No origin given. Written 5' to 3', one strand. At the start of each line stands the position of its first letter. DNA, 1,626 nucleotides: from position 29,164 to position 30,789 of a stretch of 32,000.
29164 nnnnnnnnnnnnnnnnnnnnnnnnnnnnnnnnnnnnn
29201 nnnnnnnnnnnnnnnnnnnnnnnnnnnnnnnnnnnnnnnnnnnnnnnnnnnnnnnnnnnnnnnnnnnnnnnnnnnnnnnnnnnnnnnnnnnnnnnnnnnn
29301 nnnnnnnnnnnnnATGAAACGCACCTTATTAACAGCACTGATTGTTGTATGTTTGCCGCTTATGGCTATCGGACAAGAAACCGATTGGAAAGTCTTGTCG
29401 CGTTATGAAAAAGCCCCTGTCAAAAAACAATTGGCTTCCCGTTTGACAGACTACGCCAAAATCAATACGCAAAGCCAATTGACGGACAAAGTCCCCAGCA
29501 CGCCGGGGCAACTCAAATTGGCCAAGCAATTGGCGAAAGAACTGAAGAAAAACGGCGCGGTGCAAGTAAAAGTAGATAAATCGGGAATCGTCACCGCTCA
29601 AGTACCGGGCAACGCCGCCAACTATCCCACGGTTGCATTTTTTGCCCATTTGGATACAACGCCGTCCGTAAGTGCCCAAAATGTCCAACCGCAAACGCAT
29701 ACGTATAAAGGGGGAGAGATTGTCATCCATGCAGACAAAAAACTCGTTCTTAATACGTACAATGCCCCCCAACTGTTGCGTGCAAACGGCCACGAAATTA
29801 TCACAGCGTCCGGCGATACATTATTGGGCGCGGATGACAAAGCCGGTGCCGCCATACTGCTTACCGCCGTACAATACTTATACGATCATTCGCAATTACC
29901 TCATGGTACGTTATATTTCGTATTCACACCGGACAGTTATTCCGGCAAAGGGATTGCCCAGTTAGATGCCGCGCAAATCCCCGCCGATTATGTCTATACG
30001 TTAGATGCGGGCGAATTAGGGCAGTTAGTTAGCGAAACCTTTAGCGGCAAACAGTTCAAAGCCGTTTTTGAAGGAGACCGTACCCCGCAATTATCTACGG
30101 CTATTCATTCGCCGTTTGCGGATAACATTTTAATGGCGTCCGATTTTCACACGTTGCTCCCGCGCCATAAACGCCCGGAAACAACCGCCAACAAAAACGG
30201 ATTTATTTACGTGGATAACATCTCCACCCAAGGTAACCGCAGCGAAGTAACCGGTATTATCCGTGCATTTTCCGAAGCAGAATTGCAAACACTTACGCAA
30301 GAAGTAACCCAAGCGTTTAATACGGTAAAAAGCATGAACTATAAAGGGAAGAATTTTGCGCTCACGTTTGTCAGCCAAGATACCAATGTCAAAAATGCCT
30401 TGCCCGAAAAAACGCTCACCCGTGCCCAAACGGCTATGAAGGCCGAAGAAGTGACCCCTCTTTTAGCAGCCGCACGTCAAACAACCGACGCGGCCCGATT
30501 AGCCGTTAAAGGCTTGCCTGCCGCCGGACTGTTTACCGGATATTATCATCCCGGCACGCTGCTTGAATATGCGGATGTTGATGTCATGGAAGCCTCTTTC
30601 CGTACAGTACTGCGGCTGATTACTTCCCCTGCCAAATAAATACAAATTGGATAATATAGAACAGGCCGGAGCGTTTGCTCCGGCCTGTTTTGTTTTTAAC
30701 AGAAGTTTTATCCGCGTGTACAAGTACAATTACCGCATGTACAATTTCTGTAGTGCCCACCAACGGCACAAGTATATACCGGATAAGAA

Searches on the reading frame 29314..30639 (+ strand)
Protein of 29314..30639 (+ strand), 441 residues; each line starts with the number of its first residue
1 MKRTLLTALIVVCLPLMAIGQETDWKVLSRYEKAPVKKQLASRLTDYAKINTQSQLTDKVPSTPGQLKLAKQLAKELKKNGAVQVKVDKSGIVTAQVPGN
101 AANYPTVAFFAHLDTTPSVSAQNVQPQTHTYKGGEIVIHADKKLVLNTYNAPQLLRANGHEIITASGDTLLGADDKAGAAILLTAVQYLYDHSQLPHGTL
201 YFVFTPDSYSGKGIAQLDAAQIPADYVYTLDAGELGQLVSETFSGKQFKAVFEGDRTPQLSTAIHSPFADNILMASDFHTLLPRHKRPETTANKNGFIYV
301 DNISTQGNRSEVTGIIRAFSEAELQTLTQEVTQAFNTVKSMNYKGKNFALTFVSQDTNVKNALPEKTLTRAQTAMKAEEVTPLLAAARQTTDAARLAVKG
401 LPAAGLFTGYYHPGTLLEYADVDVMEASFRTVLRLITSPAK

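Call 56: search_protein_families(library=pfam, proteins=[window:29314-30639:+], max_evalue=0.00001)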
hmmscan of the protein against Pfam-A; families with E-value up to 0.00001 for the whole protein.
window:29314-30639:+ (441 aa): 1 family
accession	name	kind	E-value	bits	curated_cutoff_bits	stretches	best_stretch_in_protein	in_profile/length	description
PF01546.33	Peptidase_M20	-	8.5e-06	26.2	24.6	0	173-436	34-204/206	Peptidase family M20/M25/M40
